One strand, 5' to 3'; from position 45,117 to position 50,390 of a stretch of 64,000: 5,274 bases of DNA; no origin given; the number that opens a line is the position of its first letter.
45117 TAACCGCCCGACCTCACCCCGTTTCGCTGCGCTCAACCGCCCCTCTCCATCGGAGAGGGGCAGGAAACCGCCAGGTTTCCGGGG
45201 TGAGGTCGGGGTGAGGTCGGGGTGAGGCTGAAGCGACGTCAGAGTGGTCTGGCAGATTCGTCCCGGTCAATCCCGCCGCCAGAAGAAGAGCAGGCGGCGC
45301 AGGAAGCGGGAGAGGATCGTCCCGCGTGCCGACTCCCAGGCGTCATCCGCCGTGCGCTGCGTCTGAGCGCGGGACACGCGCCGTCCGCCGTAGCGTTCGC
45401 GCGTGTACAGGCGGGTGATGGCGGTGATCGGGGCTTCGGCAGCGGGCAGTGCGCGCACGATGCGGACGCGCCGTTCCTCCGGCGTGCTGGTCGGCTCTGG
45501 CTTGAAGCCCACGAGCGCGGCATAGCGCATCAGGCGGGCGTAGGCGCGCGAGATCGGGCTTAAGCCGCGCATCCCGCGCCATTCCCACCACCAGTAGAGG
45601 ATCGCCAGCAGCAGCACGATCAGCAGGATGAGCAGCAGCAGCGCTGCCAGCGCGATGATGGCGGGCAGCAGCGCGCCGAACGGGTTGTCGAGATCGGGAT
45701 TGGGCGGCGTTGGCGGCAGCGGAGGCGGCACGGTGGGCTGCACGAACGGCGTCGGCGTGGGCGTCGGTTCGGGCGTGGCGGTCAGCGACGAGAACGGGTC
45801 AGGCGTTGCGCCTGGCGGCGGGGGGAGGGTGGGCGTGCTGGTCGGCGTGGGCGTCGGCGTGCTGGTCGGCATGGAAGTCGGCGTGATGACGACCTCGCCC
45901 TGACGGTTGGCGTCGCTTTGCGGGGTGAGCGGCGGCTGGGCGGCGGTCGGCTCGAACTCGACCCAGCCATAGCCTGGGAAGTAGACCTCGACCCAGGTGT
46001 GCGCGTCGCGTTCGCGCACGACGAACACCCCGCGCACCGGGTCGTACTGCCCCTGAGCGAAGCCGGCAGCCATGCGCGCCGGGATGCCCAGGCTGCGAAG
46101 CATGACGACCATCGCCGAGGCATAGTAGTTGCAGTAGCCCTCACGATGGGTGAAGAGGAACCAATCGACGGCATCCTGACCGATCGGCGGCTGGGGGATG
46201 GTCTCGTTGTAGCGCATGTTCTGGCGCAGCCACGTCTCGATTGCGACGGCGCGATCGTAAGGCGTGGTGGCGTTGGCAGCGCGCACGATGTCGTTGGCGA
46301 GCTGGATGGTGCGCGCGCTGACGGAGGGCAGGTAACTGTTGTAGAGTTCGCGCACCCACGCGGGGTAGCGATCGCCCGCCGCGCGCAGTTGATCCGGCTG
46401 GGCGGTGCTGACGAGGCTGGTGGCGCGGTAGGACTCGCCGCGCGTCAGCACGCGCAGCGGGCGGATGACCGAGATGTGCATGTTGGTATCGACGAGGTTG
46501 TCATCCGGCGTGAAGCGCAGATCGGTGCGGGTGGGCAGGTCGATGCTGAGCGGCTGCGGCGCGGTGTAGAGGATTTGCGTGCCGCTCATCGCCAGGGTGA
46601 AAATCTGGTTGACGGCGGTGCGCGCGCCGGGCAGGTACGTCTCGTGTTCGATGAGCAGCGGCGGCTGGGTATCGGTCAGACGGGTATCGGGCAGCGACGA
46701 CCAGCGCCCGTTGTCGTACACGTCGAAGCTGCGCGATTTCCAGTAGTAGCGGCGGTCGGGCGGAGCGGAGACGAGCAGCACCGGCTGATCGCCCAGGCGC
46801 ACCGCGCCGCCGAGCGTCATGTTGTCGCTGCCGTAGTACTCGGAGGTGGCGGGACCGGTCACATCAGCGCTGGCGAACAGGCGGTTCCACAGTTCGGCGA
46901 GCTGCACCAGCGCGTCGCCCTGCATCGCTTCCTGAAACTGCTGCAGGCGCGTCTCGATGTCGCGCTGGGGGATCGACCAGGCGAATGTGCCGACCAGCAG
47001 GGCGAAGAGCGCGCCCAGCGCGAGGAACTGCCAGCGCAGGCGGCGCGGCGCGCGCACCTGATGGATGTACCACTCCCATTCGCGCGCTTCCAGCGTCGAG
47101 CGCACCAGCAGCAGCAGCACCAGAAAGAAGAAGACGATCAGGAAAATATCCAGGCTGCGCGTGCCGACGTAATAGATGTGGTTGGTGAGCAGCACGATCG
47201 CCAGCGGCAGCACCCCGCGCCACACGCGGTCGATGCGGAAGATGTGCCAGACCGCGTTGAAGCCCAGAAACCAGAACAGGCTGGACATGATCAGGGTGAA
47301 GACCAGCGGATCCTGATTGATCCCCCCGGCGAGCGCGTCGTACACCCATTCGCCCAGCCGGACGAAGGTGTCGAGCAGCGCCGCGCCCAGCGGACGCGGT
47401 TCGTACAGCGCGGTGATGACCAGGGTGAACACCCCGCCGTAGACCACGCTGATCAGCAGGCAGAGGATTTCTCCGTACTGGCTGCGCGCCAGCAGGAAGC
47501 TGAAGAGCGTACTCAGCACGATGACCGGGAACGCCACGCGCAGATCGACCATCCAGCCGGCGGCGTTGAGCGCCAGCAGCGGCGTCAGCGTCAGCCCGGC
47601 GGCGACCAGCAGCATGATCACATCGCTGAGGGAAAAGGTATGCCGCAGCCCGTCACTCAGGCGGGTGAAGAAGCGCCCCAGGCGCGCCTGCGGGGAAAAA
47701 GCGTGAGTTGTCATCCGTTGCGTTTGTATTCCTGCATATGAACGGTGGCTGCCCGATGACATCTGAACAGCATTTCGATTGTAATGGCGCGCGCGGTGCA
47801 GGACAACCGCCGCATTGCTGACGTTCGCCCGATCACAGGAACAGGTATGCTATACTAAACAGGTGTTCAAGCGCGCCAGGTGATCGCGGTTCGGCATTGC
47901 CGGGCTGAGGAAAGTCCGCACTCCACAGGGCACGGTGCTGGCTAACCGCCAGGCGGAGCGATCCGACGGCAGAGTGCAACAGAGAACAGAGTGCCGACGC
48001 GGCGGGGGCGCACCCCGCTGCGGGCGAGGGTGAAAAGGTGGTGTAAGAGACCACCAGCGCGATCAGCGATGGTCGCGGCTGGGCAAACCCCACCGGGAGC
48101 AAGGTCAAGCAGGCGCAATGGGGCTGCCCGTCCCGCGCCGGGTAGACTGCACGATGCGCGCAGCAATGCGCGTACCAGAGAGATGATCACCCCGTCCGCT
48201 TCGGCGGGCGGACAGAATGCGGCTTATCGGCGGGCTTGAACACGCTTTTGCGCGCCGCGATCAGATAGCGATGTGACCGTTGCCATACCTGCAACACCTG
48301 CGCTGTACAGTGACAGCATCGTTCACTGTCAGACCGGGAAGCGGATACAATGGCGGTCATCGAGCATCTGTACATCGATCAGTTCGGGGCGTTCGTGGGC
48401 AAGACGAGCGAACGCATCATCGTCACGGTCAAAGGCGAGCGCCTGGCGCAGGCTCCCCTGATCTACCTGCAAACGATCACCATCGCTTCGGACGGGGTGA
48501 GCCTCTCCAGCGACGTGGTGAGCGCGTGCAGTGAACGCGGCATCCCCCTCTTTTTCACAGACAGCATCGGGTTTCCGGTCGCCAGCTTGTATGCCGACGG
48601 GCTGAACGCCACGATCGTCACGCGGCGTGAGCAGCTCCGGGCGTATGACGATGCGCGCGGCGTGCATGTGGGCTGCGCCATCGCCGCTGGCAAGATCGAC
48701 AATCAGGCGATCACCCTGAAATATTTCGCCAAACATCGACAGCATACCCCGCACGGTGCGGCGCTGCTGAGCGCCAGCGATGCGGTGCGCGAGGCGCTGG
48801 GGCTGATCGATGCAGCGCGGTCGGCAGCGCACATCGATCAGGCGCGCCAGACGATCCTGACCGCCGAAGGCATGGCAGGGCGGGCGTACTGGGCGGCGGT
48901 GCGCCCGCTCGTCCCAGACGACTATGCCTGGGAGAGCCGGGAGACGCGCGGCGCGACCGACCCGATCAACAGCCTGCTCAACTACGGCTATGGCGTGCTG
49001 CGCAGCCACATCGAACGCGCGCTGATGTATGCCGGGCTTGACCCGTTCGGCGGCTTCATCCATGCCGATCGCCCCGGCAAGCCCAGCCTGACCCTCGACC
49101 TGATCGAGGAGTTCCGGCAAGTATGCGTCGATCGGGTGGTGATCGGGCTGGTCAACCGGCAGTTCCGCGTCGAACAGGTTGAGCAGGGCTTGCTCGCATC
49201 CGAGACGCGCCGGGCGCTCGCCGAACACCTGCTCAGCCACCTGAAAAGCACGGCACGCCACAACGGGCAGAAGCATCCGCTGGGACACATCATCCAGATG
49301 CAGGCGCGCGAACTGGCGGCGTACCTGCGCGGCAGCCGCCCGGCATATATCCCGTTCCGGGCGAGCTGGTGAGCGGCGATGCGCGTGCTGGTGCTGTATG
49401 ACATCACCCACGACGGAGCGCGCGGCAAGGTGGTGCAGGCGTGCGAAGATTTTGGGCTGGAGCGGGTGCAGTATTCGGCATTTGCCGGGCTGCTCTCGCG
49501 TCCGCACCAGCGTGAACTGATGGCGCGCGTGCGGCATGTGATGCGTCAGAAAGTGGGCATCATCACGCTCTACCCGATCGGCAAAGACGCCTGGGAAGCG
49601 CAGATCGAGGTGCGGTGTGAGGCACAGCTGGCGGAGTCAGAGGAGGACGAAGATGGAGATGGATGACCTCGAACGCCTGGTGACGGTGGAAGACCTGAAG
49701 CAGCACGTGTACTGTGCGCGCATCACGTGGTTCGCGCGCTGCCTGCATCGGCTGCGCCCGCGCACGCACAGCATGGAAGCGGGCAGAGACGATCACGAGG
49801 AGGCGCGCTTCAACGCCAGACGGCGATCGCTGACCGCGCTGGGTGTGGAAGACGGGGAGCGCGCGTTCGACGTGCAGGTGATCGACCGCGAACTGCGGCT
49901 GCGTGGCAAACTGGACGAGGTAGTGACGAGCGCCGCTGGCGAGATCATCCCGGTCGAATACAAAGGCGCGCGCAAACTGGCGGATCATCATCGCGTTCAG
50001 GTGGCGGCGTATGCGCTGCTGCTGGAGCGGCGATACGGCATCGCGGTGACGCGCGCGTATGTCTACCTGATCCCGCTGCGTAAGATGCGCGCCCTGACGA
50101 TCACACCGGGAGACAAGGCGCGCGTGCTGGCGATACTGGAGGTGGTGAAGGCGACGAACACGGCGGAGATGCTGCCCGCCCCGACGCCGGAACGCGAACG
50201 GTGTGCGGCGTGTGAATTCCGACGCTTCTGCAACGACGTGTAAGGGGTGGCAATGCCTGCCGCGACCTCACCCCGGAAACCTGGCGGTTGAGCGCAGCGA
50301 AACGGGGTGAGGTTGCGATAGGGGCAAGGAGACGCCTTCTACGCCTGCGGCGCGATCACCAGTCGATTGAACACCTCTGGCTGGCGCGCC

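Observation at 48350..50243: Stand-alone cas1-cas2-cas4 adaptation module behind rnpB, with no array or effector genes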

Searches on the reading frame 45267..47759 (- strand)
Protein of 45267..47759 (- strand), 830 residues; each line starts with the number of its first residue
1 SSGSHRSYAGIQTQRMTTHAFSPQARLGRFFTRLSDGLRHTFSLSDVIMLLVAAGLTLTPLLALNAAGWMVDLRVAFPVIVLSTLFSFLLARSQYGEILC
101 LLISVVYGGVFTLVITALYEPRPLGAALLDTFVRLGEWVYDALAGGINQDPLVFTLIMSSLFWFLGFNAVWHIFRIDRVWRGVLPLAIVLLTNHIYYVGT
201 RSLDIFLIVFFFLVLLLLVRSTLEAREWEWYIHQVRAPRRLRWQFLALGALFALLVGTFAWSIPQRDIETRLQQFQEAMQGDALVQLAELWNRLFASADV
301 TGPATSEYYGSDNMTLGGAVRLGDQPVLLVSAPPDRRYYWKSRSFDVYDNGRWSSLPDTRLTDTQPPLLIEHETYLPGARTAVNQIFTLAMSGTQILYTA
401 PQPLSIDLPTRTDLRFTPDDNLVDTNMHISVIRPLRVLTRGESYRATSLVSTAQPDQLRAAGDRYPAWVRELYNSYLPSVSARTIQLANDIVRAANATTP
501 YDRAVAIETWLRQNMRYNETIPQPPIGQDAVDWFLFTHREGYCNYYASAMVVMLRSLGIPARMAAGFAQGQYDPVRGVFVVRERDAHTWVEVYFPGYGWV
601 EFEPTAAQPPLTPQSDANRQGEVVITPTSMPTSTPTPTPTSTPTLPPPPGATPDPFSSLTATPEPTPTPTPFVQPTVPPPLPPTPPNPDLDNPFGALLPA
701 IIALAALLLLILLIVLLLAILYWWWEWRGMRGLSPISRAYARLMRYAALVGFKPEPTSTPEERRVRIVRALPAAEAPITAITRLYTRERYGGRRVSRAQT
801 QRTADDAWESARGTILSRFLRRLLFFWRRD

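Call 3: search_protein_families(library=pfam, proteins=[window:45267-47759:-], max_evalue=0.01)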
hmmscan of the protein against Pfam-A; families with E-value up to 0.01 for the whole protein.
window:45267-47759:- (830 aa): 2 families
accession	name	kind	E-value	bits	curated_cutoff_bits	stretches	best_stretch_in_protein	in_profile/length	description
PF01841.26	Transglut_core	-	2.7e-30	105.3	23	1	488-604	4-108/108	Transglutaminase-like superfamily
PF13559.11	DUF4129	-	8.2e-08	32.6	24.8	1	739-802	1-63/69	Domain of unknown function (DUF4129)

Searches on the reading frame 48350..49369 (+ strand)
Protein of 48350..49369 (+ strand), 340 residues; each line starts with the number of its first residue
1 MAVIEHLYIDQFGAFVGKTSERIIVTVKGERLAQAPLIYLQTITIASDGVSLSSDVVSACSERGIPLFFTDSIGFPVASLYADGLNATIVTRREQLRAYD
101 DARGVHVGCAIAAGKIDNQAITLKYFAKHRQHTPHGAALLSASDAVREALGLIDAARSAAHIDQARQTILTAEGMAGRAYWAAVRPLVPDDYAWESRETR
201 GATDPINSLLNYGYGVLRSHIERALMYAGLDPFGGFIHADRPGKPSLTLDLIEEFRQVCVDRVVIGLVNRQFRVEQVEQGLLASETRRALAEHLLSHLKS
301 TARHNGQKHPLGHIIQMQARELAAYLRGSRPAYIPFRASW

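Call 3: search_protein_families(library=pfam, proteins=[window:48350-49369:+], max_evalue=0.01)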
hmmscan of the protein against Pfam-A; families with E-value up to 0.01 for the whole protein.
window:48350-49369:+ (340 aa): 1 family
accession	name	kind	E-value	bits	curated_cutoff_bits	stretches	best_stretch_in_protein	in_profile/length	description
PF01867.21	Cas_Cas1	-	9.3e-68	228.9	22.3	1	7-293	1-280/283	CRISPR associated protein Cas1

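Call 4: search_protein_families(library=ncbifam, proteins=[window:48350-49369:+], max_evalue=0.01)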
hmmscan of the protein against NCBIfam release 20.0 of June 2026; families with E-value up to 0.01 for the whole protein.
window:48350-49369:+ (340 aa): 9 families
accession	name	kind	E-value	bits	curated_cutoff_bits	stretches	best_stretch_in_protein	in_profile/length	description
TIGR00287.1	cas1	equivalog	9.1e-72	241.9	71.7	1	7-332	2-325/327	CRISPR-associated endonuclease Cas1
TIGR03640.1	cas1_DVULG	exception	8.1e-56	189.6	385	1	5-336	4-338/340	type I-C CRISPR-associated endonuclease Cas1c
NF049935.1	cas4g_cas1g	exception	2.9e-49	168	560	1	6-337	216-544/546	CRISPR-associated endonuclease Cas4g/Cas1g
TIGR04093.1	cas1_CYANO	exception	1.4e-48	165.6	385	1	7-336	3-331/334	type I-D CRISPR-associated endonuclease Cas1d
TIGR03641.1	cas1_HMARI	exception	2.5e-27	96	304.1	1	25-340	19-324/324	type I-B CRISPR-associated endonuclease Cas1b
TIGR03639.1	cas1_NMENI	exception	3.6e-24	85.5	120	2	172-321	146-276/278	type II CRISPR-associated endonuclease Cas1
TIGR03983.1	cas1_MYXAN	equivalog_domain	6.9e-23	81.1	358.05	1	7-271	14-271/347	type I-MYXAN CRISPR-associated endonuclease Cas1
TIGR04329.1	cas1_PREFRAN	exception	6.8e-18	64.8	300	1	50-272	53-254/317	type V CRISPR-associated endonuclease Cas1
TIGR03638.1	cas1_ECOLI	exception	0.00013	21.3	215.6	1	201-259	167-223/269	type I-E CRISPR-associated endonuclease Cas1e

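Call 34: search_protein_families(library=padloc, proteins=[window:48350-49369:+], max_evalue=0.001)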
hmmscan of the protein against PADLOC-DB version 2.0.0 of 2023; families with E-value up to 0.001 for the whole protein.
window:48350-49369:+ (340 aa): 28 families (the best 25 are shown)
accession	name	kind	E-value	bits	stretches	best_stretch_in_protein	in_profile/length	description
PDLC02066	Cas1b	-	2.4e-83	278.1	1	6-328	2-321/322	-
PDLC02062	Cas1_II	-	8.3e-74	246.7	1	5-337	2-314/317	-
PDLC00927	Cas1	-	2.4e-72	241.9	1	7-332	2-325/327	CRISPR-associated endonuclease Cas1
PDLC01248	Cas1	-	8.8e-72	240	1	6-328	2-289/289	"CAS-I,CAS-II,CAS-III,CAS-IV,CAS-V,CAS-VI; acquisition_1"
PDLC00928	Cas1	-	5.2e-66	220.8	1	6-328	2-315/315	Cas1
PDLC01608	Cas1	-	3.7e-65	218.1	1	7-293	1-273/276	"CAS-I,CAS-II,CAS-III,CAS-IV,CAS-V,CAS-VI; acquisition_1"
PDLC01449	Cas1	-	1.2e-62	209.7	1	6-330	3-284/285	"CAS-I,CAS-II,CAS-III,CAS-IV,CAS-V,CAS-VI; acquisition_1"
PDLC01249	Cas1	-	9.8e-60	200.1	1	7-271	1-239/246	"CAS-I,CAS-II,CAS-III,CAS-IV,CAS-V,CAS-VI; acquisition_1"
PDLC02063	Cas1_IIIb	-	2.3e-58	196.2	1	6-340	312-617/617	-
PDLC01743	Cas1c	-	4.6e-57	191.7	1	4-337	5-335/337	-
PDLC01334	Cas1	-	1.6e-56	190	1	6-336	4-335/336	"CAS-I,CAS-II,CAS-III,CAS-IV,CAS-V,CAS-VI; acquisition_1"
PDLC00923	Cas1c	-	2.1e-56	189.6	1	5-336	4-338/340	"CRISPR-associated endonuclease Cas1, subtype I-C/DVULG"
PDLC02025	Cas1d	-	9.5e-54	181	1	7-336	4-313/316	-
PDLC01747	Cas1g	-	8.2e-50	167.9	1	6-336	199-520/523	-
PDLC02064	Cas1a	-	5.8e-46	155.4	1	7-337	4-275/277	-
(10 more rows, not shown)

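Call 46: find_encoding_contigs(protein=window:48350-49369:+, flank=6000, max_places=10)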
Protein window:48350-49369:+ (340 aa): 1 contig read that carries it; 1 place shown.
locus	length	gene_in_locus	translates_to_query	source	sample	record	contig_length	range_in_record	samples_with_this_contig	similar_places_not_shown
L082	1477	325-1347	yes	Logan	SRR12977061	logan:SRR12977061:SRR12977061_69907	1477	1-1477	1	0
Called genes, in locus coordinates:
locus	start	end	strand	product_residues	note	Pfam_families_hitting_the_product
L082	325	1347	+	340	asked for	PF01867:Cas_Cas1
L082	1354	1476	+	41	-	?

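Call 51: find_related_loci(query=window:48350-49369:+, collection=genome_contigs, flank=10000)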
Query window:48350-49369:+ (340 aa) in genome_contigs; peptide patterns used: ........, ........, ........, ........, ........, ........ (x = any residue, [..] = any of these).
133 stretches matched a pattern, but none encodes a relative of the query by tblastn (E <= 1e-3).

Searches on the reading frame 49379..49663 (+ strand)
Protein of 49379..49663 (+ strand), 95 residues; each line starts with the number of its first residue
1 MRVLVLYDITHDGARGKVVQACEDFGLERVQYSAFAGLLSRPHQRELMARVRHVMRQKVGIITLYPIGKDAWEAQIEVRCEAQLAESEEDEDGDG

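Call 3: search_protein_families(library=pfam, proteins=[window:49379-49663:+], max_evalue=0.01)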
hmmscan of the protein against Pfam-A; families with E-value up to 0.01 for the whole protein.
window:49379-49663:+ (95 aa): 1 family
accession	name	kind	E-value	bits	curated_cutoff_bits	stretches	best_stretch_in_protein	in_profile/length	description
PF09827.14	CRISPR_Cas2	-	5.6e-15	55.7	23.8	1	1-73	1-72/74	CRISPR associated protein Cas2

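Call 4: search_protein_families(library=ncbifam, proteins=[window:49379-49663:+], max_evalue=0.01)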
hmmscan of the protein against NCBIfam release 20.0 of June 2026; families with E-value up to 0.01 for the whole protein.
window:49379-49663:+ (95 aa): 1 family
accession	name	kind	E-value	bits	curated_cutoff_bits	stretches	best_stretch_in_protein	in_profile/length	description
TIGR01573.1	cas2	equivalog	1.1e-14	54.4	24.5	1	1-83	1-86/96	CRISPR-associated endonuclease Cas2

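Call 34: search_protein_families(library=padloc, proteins=[window:49379-49663:+], max_evalue=0.001)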
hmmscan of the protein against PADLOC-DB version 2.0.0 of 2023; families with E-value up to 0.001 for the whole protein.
window:49379-49663:+ (95 aa): 18 families
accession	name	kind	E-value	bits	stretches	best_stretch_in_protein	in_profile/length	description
PDLC02077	Cas2b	-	1.4e-20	71.5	1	1-75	1-75/96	-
PDLC01443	Cas2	-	1.5e-17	61.9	1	1-78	1-75/86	"CAS-I,CAS-II,CAS-III,CAS-IV,CAS-V,CAS-VI; acquisition_2"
PDLC02075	Cas2a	-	2.9e-16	57.6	1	1-81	1-81/85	-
PDLC01251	Cas2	-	4.5e-16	56.9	1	1-78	1-75/84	"CAS-I,CAS-II,CAS-III,CAS-IV,CAS-V,CAS-VI; acquisition_2"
PDLC00935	Cas2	-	2.9e-15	54.4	1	1-83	1-86/96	CRISPR-associated endonuclease Cas2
PDLC01649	Cas2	-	1.5e-14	52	1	1-71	1-69/70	"CAS-I,CAS-II,CAS-III,CAS-IV,CAS-V,CAS-VI; acquisition_2"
PDLC01338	Cas2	-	1.7e-14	52.1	1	3-75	1-69/76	"CAS-I,CAS-II,CAS-III,CAS-IV,CAS-V,CAS-VI; acquisition_2"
PDLC01525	Cas2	-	5.7e-13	47.4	1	1-75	1-74/90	"CAS-I,CAS-II,CAS-III,CAS-IV,CAS-V,CAS-VI; acquisition_2"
PDLC01756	Cas2g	-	1.6e-10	38.8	1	2-74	5-75/96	-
PDLC00936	Cas2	-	2.3e-10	38.8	1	3-74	1-74/83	Cas2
PDLC02027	Cas2d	-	3.9e-10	38.1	1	1-79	1-78/89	-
PDLC01748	Cas2_IIIa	-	4.1e-09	34.9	1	1-72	1-67/88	-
PDLC02070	Cas2_II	-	5.9e-09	34.3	1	2-57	2-57/89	-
PDLC02074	Cas2_IIIb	-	1.9e-08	32.2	1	1-76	1-74/86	-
PDLC01749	Cas2b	-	3.5e-08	31.8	1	1-73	1-71/87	-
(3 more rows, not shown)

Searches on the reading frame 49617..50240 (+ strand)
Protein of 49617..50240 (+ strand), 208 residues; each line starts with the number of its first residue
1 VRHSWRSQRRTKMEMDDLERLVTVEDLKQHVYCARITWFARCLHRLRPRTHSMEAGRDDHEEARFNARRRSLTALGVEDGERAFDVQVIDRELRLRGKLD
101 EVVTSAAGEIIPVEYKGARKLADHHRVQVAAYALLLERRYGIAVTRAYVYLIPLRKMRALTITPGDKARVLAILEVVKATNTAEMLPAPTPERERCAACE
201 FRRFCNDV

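Call 3: search_protein_families(library=pfam, proteins=[window:49617-50240:+], max_evalue=0.01)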
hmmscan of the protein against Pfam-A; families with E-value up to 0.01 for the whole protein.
window:49617-50240:+ (208 aa): 2 families
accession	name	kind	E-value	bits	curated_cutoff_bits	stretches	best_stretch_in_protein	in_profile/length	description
PF01930.23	Cas_Cas4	-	2.1e-19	70.6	22.7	1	26-205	4-158/160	Domain of unknown function DUF83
PF12705.13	PDDEXK_1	-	3e-12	47.4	22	1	20-206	70-247/247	PD-(D/E)XK nuclease superfamily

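Call 4: search_protein_families(library=ncbifam, proteins=[window:49617-50240:+], max_evalue=0.01)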
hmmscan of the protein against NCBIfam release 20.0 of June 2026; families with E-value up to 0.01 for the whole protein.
window:49617-50240:+ (208 aa): 3 families
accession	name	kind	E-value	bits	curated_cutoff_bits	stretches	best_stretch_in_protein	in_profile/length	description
TIGR00372.1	cas4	equivalog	2.8e-31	108.8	65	1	23-206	2-179/180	CRISPR-associated protein Cas4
NF049935.1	cas4g_cas1g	exception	1.2e-20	73.5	560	1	22-205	2-189/546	CRISPR-associated endonuclease Cas4g/Cas1g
TIGR03491.1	TIGR03491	subfamily_domain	1.3e-08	34.2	97.45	1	111-207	112-206/462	TM0106 family RecB-like putative nuclease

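Call 34: search_protein_families(library=padloc, proteins=[window:49617-50240:+], max_evalue=0.001)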
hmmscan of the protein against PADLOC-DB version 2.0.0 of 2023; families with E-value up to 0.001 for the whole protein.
window:49617-50240:+ (208 aa): 18 families
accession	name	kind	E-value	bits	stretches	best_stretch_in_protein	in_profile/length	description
PDLC02083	Cas4_II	-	9.8e-33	112.1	1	23-207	3-185/186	-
PDLC00943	Cas4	-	7.3e-32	108.8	1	23-206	2-179/180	CRISPR-associated protein Cas4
PDLC01250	Cas4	-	1.2e-31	108.2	1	23-205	2-167/168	"CAS-I,CAS-II,CAS-III,CAS-IV,CAS-V,CAS-VI; acquisition_associated"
PDLC01447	Cas4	-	5.9e-25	86.6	1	22-206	5-158/161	"CAS-I,CAS-II,CAS-III,CAS-IV,CAS-V,CAS-VI; acquisition_associated"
PDLC00944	Cas4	-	2.1e-24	84.7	1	24-205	3-176/177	Cas4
PDLC02087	Cas4b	-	1e-22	79.2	1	22-205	3-188/189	-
PDLC02034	Cas4d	-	3.1e-22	77.2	1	20-205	4-180/192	-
PDLC01611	Cas4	-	8.3e-22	76.2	1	25-205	3-156/158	"CAS-I,CAS-II,CAS-III,CAS-IV,CAS-V,CAS-VI; acquisition_associated"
PDLC01773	Cas4c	-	1.6e-20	71.5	1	10-206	9-194/229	-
PDLC01747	Cas1g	-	1.1e-19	68.5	1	27-205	6-176/523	-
PDLC02035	Cas4d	-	3e-19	67.3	1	19-205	3-174/196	-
PDLC02085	Cas4a2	-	3.1e-15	54.9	1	22-206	2-162/166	-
PDLC00059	DruK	-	1.2e-09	35.8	1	61-206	91-235/326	PD-(D/E)XK nuclease superfamily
PDLC02067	Cas1b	-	3.4e-09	34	1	73-205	36-174/533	-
PDLC01771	Cas4b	-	3.1e-08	32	1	105-205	66-158/162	-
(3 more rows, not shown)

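Call 48: find_encoding_contigs(protein=window:49617-50240:+, flank=6000, max_places=10)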
Protein window:49617-50240:+ (208 aa): no gene with exactly this product is on record in the collection.

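Call 49: find_encoding_contigs(protein=window:49653-50240:+, flank=6000, max_places=10)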
Protein window:49653-50240:+ (196 aa): 1 contig read that carries it; 1 place shown.
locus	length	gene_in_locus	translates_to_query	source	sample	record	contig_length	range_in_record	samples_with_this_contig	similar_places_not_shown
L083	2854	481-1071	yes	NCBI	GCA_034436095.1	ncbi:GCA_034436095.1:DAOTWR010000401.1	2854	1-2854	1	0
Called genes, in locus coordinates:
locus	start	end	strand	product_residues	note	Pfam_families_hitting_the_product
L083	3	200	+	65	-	?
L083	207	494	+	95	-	PF09827:CRISPR_Cas2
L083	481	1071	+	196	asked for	PF12705:PDDEXK_1, PF01930:Cas_Cas4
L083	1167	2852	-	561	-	?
